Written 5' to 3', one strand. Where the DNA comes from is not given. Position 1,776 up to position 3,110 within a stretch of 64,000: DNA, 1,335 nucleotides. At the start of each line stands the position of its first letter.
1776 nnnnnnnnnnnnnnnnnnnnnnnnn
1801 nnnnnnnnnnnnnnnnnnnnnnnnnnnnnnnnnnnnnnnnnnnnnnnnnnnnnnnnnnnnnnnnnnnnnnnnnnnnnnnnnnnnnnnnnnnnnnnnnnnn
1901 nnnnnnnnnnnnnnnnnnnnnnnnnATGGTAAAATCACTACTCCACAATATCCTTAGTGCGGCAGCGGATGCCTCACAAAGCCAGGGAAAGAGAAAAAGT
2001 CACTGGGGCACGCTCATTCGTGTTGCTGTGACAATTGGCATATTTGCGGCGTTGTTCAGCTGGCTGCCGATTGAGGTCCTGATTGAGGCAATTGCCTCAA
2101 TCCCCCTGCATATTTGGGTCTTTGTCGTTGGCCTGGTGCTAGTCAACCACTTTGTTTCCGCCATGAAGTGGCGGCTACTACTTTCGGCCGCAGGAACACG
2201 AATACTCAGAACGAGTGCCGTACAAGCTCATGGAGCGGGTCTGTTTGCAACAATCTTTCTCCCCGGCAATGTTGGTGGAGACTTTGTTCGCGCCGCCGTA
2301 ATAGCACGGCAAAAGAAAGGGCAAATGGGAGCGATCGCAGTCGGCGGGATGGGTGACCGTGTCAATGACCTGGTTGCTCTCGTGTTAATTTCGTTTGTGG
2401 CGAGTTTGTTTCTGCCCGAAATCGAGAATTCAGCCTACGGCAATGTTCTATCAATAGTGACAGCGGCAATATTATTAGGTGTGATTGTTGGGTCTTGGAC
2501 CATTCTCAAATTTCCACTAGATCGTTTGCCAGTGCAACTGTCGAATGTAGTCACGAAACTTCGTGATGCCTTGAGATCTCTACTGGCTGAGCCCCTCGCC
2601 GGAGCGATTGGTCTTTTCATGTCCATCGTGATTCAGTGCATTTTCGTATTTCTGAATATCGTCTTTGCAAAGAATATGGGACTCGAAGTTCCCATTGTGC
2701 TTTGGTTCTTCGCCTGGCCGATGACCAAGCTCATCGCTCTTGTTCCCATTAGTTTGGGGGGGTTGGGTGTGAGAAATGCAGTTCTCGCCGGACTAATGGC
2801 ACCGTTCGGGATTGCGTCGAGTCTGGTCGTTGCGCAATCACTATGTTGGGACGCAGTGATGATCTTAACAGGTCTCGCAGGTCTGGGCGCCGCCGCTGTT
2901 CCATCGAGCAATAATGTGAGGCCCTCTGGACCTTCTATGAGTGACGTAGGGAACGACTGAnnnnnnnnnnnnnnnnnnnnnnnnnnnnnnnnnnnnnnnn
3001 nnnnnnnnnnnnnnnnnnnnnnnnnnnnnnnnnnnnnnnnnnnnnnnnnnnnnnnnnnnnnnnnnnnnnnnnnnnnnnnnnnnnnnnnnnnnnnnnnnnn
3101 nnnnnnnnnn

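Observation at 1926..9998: Candidate uncharacterized membrane-lipid tailoring locus: UPF0104 (HpnL/MprF-TM-like) membrane protein + two B12-radical-SAM enzymes + GMC oxidoreductase-MFS operon, without hopanoid core genes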

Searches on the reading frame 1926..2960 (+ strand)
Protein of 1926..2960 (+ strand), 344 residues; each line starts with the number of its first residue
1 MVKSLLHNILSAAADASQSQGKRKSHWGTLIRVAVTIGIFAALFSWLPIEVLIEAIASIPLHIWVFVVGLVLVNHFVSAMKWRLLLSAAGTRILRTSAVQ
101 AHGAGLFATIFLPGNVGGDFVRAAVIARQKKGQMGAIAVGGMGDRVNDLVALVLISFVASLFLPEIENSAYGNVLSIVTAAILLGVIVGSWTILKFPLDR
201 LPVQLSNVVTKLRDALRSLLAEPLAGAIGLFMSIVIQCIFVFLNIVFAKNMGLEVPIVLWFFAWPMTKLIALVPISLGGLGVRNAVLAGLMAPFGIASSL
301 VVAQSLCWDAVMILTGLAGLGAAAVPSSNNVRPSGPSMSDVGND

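Call 3: search_protein_families(library=pfam, proteins=[window:1926-2960:+])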
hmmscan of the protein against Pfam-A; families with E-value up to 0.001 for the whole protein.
window:1926-2960:+ (344 aa): 1 family
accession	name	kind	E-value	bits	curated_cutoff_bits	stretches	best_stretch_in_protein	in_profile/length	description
PF03706.18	LPG_synthase_TM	-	9.3e-34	117.7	33.4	1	31-317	3-300/302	Lysylphosphatidylglycerol synthase TM region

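Call 4: search_protein_families(library=ncbifam, proteins=[window:1926-2960:+])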
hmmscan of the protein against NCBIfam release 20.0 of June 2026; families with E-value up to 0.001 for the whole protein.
window:1926-2960:+ (344 aa): 2 families
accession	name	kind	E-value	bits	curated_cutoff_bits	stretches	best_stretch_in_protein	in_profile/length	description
TIGR00374.1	TIGR00374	subfamily_domain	1.7e-10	40.8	43.2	1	35-308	3-294/323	flippase-like domain-containing protein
NF053789.1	GlcN_PG_flip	equivalog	3.9e-05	23.1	320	1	41-197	16-171/327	glucosaminyl phosphatidylglycerol flippase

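Call 64: find_homologous_proteins(query=window:1926-2960:+)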
Query window:1926-2960:+ (344 aa): 90 proteins with E <= 0.001 among 8000 candidates.
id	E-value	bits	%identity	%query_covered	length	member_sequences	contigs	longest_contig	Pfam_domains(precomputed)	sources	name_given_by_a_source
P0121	4.3e-211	718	100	100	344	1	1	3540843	PF03706.19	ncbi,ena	-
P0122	6.8e-110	385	58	95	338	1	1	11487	PF03706.19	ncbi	-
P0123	4.4e-106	373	57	95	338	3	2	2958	PF03706.19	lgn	-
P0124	6.0e-103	363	55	93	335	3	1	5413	PF03706.19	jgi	jgi:uncharacterized protein (TIRG00374 family)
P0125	8.3e-79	283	47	96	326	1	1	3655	PF03706.19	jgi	-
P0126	1.0e-78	283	51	88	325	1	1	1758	PF03706.19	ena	-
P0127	1.0e-78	283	48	88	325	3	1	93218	PF03706.19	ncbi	-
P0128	2.1e-78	282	48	91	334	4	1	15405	PF03706.19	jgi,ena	-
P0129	1.6e-76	276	47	88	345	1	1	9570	PF03706.19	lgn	-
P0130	3.3e-76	275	47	90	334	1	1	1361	PF03706.19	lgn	-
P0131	4.5e-76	274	44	96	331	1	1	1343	PF03706.19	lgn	-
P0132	9.6e-75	270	44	93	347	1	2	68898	PF03706.19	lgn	-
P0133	1.1e-74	270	44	96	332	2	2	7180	PF03706.19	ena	-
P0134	1.3e-74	270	46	95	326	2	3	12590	PF03706.19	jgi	-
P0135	1.6e-74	269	47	97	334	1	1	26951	PF03706.19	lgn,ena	-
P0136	4.2e-74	268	48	83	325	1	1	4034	PF03706.19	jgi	jgi:uncharacterized protein (TIRG00374 family)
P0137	7.5e-74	267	43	100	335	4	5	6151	PF03706.19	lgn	-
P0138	1.4e-73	266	44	96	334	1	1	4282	PF03706.19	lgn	-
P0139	2.0e-73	266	43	97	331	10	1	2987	PF03706.19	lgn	-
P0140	2.1e-73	266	44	93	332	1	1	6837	PF03706.19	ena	-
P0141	5.4e-73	264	43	100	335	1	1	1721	PF03706.19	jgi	-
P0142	5.5e-73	264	46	96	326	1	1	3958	PF03706.19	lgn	-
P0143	1.0e-72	263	44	84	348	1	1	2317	PF03706.19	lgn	-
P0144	1.4e-72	263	44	96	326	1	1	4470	PF03706.19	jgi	jgi:uncharacterized protein (TIRG00374 family)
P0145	2.3e-72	262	45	100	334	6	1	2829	PF03706.19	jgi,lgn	-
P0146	3.4e-72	262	42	98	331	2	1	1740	PF03706.19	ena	-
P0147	3.8e-72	261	47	87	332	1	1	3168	PF03706.19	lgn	-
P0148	4.9e-72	261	43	96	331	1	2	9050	PF03706.19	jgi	-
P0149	6.7e-72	261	46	94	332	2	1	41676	PF03706.19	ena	-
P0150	7.4e-72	260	45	95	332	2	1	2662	PF03706.19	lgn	-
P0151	1.2e-71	260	48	85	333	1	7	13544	PF03706.19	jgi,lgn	-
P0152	3.8e-70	255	46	95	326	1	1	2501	PF03706.19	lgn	-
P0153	4.2e-70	255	45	90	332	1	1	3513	PF03706.19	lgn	-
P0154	5.7e-70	254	45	96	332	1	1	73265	PF03706.19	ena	-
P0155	5.8e-70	254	49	87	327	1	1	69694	PF03706.19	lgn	-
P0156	1.2e-68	250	45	94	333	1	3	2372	PF03706.19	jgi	jgi:uncharacterized membrane protein YbhN (UPF0104 family)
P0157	1.5e-68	250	44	90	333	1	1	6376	PF03706.19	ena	-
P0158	7.0e-68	247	44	96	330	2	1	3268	PF03706.19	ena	-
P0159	1.1e-67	247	43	96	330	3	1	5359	PF03706.19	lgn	-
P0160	1.3e-67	247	47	87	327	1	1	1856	PF03706.19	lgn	-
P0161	1.7e-67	246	42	94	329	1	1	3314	PF03706.19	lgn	-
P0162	2.7e-66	242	43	93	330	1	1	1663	PF03706.19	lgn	-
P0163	2.7e-66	242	46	87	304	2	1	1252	PF03706.19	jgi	jgi:hypothetical protein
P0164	1.5e-65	240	42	95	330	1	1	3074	PF03706.19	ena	-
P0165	4.6e-65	238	40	97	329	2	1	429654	PF03706.19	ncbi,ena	-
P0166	5.2e-64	235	44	84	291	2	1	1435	PF03706.19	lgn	-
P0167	1.1e-63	234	42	94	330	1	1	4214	PF03706.19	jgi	jgi:uncharacterized protein (TIRG00374 family)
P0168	2.1e-63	233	43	91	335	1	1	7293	PF03706.19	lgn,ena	-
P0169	1.6e-57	213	40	89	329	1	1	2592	PF03706.19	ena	-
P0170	2.8e-57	213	39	88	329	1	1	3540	PF03706.19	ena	-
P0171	3.5e-57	212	41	92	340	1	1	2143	PF03706.19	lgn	-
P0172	1.1e-55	207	39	89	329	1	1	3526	PF03706.19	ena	-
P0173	1.3e-55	207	38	88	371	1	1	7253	PF03706.19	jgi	jgi:glycosyltransferase 2 family protein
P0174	2.2e-55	206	37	89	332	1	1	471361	PF03706.19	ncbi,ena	-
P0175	3.7e-55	206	40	84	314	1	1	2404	PF03706.19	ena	-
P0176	5.2e-54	202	41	89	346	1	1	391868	PF03706.19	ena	-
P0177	9.7e-53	198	38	84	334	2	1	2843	PF03706.19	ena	-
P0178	4.0e-52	196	40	89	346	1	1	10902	PF03706.19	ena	-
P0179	1.0e-50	191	40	85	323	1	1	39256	PF03706.19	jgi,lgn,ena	-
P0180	9.7e-50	188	38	83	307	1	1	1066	PF03706.19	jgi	jgi:uncharacterized protein (TIRG00374 family)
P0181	1.6e-49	187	38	80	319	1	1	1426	PF03706.19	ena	-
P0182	2.3e-49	187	36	88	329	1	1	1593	PF03706.19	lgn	-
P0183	1.2e-48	184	42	78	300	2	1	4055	PF03706.19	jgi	jgi:uncharacterized protein (TIRG00374 family)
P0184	3.3e-47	179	37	83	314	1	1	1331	PF03706.19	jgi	jgi:uncharacterized protein (TIRG00374 family)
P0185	1.6e-46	177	39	80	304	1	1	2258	PF03706.19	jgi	-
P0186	6.9e-46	175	38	94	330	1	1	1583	PF03706.19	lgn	-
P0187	9.5e-46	175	37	84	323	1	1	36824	PF03706.19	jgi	-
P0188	1.3e-43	168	36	83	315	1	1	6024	PF03706.19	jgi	jgi:uncharacterized membrane protein YbhN (UPF0104 family)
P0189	1.8e-42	164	34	87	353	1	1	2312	PF03706.19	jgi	jgi:uncharacterized membrane protein YbhN (UPF0104 family)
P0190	4.7e-41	159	35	90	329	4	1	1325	PF03706.19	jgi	jgi:uncharacterized membrane protein YbhN (UPF0104 family)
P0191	5.2e-41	159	38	85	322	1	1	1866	PF03706.19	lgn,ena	-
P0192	2.6e-40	157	35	95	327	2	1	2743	PF03706.19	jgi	jgi:uncharacterized membrane protein YbhN (UPF0104 family)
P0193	4.9e-40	156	34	72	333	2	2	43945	PF03706.19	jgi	-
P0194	1.1e-39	155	35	91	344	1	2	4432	PF03706.19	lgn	-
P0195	2.0e-38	151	34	86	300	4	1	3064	PF03706.19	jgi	jgi:uncharacterized protein (TIRG00374 family)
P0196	9.3e-37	145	36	82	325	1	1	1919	PF03706.19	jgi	jgi:uncharacterized membrane protein YbhN (UPF0104 family)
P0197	3.4e-36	143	35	84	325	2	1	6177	PF03706.19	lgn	-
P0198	5.2e-36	143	34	94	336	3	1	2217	PF03706.19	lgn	-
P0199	1.4e-35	141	33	72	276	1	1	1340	PF03706.19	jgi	jgi:uncharacterized protein (TIRG00374 family)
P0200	1.9e-35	141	35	84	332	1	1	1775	PF03706.19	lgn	-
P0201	3.3e-34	137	35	75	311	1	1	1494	PF03706.19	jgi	jgi:uncharacterized membrane protein YbhN (UPF0104 family)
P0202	2.5e-33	134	32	81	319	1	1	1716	PF03706.19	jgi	jgi:glycosyltransferase 2 family protein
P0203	1.4e-31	128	37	78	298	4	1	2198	PF03706.19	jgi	jgi:uncharacterized membrane protein YbhN (UPF0104 family)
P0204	2.4e-30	124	32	86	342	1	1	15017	PF03706.19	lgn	-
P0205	9.7e-30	122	34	86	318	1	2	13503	PF03706.19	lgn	-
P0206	1.1e-21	96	36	54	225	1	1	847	PF03706.19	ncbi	-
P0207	1.5e-6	46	28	61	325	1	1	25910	PF03706.19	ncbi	-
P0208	2.0e-6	45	27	84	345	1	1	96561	PF03706.19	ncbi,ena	-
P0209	1.2e-5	43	28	72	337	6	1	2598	PF03706.19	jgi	jgi:glycosyltransferase 2 family protein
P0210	2.0e-5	42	27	75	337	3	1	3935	PF03706.19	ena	-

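Call 65: find_encoding_contigs(protein=P0121, flank=10000, max_places=2)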
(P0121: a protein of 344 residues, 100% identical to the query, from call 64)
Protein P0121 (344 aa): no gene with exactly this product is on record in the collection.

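Call 66: list_cluster_members(proteins=[P0121, P0104, P0001, P0122])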
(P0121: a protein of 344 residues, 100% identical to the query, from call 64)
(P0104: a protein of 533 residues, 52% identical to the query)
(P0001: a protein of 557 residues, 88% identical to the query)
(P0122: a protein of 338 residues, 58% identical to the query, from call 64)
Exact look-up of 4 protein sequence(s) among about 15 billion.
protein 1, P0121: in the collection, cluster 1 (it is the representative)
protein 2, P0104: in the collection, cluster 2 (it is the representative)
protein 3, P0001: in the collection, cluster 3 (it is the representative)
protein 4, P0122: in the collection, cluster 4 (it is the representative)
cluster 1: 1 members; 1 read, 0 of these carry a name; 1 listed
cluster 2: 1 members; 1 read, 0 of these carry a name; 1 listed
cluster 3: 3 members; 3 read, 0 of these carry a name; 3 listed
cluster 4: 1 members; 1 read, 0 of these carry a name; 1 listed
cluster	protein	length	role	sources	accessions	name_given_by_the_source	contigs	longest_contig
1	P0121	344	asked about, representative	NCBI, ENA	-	-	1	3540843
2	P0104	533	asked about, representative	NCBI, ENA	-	-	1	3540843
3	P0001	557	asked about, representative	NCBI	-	-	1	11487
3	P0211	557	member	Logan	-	-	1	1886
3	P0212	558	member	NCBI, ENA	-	-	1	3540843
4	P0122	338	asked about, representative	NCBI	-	-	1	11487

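Call 67: find_encoding_contigs(protein=P0132, flank=8000, max_places=1)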
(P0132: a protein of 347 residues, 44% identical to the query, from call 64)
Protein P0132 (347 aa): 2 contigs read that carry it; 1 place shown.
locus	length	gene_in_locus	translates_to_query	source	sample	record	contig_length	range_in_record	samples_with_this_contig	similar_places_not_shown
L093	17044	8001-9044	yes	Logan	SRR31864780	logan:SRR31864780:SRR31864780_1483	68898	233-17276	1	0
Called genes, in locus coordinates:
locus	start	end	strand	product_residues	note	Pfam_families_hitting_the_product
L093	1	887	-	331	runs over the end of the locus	PF00535:Glycos_transf_2, PF10111:Glyco_tranf_2_2, PF13641:Glyco_tranf_2_3, PF13506:Glyco_transf_21 (faint)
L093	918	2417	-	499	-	PF01266:DAO (faint), PF13450:NAD_binding_8, PF13738:Pyr_redox_3 (faint), PF01593:Amino_oxidase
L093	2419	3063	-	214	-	-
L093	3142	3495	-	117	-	-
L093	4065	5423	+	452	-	PF13439:Glyco_transf_4, PF13579:Glyco_trans_4_4, PF20706:GT4-conflict (weak), PF00534:Glycos_transf_1, PF13692:Glyco_trans_1_4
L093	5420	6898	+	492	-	PF01943:Polysacc_synt, PF13440:Polysacc_synt_3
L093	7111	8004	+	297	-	PF13641:Glyco_tranf_2_3, PF00535:Glycos_transf_2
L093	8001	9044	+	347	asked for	PF03706:LPG_synthase_TM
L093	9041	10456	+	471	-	PF00890:FAD_binding_2, PF01266:DAO, PF01494:FAD_binding_3, PF01593:Amino_oxidase, PF01946:Thi4 (weak), PF07992:Pyr_redox_2, PF12831:FAD_oxidored, PF13450:NAD_binding_8, +4 more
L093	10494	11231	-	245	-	PF01522:Polysacc_deac_1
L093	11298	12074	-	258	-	-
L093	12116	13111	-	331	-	PF00535:Glycos_transf_2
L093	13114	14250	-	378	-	PF00070:Pyr_redox (faint), PF01266:DAO, PF07992:Pyr_redox_2 (faint), PF12831:FAD_oxidored (faint), PF13450:NAD_binding_8 (weak)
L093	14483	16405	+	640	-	-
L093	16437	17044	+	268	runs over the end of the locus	PF01261:AP_endonuc_2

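Call 68: find_encoding_contigs(protein=P0154, flank=8000, max_places=1)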
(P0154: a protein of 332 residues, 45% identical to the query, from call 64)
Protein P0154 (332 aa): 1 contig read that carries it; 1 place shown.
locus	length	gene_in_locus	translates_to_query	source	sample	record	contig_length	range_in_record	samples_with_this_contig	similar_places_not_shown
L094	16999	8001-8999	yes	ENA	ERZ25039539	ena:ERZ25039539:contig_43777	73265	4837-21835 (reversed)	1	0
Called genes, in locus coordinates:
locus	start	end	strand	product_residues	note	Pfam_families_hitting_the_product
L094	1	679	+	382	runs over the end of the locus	PF25917:BSH_RND, PF25973:BSH_CzcB (weak)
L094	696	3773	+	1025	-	PF00873:ACR_tran, PF03176:MMPL (faint)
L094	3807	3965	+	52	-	-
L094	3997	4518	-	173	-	PF04060:FeS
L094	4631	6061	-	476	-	-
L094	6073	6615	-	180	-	-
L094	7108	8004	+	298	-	PF00535:Glycos_transf_2, PF13641:Glyco_tranf_2_3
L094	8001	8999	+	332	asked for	PF03706:LPG_synthase_TM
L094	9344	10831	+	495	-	PF01593:Amino_oxidase, PF13450:NAD_binding_8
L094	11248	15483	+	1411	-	PF00270:DEAD, PF00271:Helicase_C, PF19306:WHD_Lhr, PF08494:DEAD_assoc, PF23235:WHD_3rd_Lhr, PF23234:WHD_4th_Lhr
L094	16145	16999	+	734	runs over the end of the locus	PF00989:PAS, PF08447:PAS_3, PF08448:PAS_4 (weak), PF13426:PAS_9, PF02518:HATPase_c, PF00072:Response_reg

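Call 69: find_encoding_contigs(protein=P0155, flank=8000, max_places=1)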
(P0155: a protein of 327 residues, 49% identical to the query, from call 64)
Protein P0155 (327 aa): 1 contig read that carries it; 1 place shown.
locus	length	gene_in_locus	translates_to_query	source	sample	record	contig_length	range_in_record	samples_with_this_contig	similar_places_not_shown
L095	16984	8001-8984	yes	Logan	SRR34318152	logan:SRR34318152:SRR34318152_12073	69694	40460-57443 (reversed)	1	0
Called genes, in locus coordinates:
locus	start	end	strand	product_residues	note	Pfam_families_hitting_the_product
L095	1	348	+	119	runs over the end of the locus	-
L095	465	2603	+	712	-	PF01593:Amino_oxidase, PF13450:NAD_binding_8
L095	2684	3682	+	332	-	PF00535:Glycos_transf_2, PF10111:Glyco_tranf_2_2, PF13641:Glyco_tranf_2_3, PF13506:Glyco_transf_21, PF13632:Glyco_trans_2_3 (faint)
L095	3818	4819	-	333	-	PF00106:adh_short (weak), PF01073:3Beta_HSD, PF01370:Epimerase, PF02719:Polysacc_synt_2, PF04321:RmlD_sub_bind, PF07993:NAD_binding_4 (weak), PF16363:GDP_Man_Dehyd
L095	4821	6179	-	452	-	PF03721:UDPG_MGDP_dh_N, PF00984:UDPG_MGDP_dh, PF03720:UDPG_MGDP_dh_C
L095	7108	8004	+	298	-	PF00535:Glycos_transf_2, PF13641:Glyco_tranf_2_3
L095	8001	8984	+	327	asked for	PF03706:LPG_synthase_TM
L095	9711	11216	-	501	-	PF13231:PMT_2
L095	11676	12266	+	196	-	-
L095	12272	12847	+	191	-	PF03929:PepSY_TM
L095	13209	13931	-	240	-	PF01209:Ubie_methyltran, PF05175:MTS (weak), PF13489:Methyltransf_23 (weak), PF13847:Methyltransf_31, PF02390:Methyltransf_4, PF08241:Methyltransf_11, PF08242:Methyltransf_12, PF13649:Methyltransf_25, +2 more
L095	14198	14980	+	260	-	PF13489:Methyltransf_23, PF01209:Ubie_methyltran (weak), PF08241:Methyltransf_11, PF08242:Methyltransf_12 (weak), PF13649:Methyltransf_25 (faint), PF13847:Methyltransf_31 (weak)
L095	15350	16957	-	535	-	-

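Call 82: find_encoding_contigs(protein=P0124, flank=8000, max_places=1)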
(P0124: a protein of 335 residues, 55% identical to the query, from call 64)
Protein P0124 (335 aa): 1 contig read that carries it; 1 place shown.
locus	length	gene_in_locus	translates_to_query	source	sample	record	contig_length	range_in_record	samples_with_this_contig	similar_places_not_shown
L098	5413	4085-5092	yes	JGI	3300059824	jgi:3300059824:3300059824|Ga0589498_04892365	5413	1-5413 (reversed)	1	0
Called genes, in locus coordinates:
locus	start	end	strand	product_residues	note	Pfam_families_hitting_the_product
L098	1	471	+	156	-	?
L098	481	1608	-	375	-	PF13439:Glyco_transf_4, PF13477:Glyco_trans_4_2 (weak), PF13579:Glyco_trans_4_4, PF20706:GT4-conflict, PF00534:Glycos_transf_1, PF13692:Glyco_trans_1_4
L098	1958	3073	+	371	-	PF01209:Ubie_methyltran (weak), PF13489:Methyltransf_23, PF08241:Methyltransf_11, PF08242:Methyltransf_12, PF13649:Methyltransf_25, PF13847:Methyltransf_31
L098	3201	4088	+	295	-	PF13641:Glyco_tranf_2_3, PF00535:Glycos_transf_2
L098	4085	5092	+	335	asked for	PF03706:LPG_synthase_TM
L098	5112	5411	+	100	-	?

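Call 83: find_encoding_contigs(protein=P0128, flank=8000, max_places=1)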
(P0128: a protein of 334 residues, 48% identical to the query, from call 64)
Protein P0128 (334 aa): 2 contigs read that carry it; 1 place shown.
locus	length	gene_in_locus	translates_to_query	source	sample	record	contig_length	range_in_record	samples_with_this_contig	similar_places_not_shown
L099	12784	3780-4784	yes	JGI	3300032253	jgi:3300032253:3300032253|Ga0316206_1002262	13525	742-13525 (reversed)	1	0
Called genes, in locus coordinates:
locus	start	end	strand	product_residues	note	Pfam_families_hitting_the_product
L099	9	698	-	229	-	PF05345:He_PIG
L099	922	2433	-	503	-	-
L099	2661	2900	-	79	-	-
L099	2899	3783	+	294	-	PF00535:Glycos_transf_2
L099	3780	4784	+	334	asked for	PF03706:LPG_synthase_TM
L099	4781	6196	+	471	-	PF00890:FAD_binding_2 (weak), PF01266:DAO, PF01494:FAD_binding_3 (weak), PF01593:Amino_oxidase, PF01946:Thi4 (weak), PF07992:Pyr_redox_2 (weak), PF12831:FAD_oxidored, PF13450:NAD_binding_8, +4 more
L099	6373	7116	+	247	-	PF01209:Ubie_methyltran (weak), PF13847:Methyltransf_31, PF08241:Methyltransf_11 (weak), PF08242:Methyltransf_12, PF13649:Methyltransf_25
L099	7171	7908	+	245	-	PF01522:Polysacc_deac_1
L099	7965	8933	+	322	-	PF03706:LPG_synthase_TM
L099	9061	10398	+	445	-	PF05935:Arylsulfotrans (weak), PF14269:Arylsulfotran_2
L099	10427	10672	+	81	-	-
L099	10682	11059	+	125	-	-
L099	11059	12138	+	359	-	PF00685:Sulfotransfer_1 (weak), PF13469:Sulfotransfer_3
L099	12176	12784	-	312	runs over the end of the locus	PF01073:3Beta_HSD, PF01370:Epimerase, PF02719:Polysacc_synt_2, PF04321:RmlD_sub_bind, PF13460:NAD_binding_10 (weak), PF16363:GDP_Man_Dehyd, PF07993:NAD_binding_4 (weak)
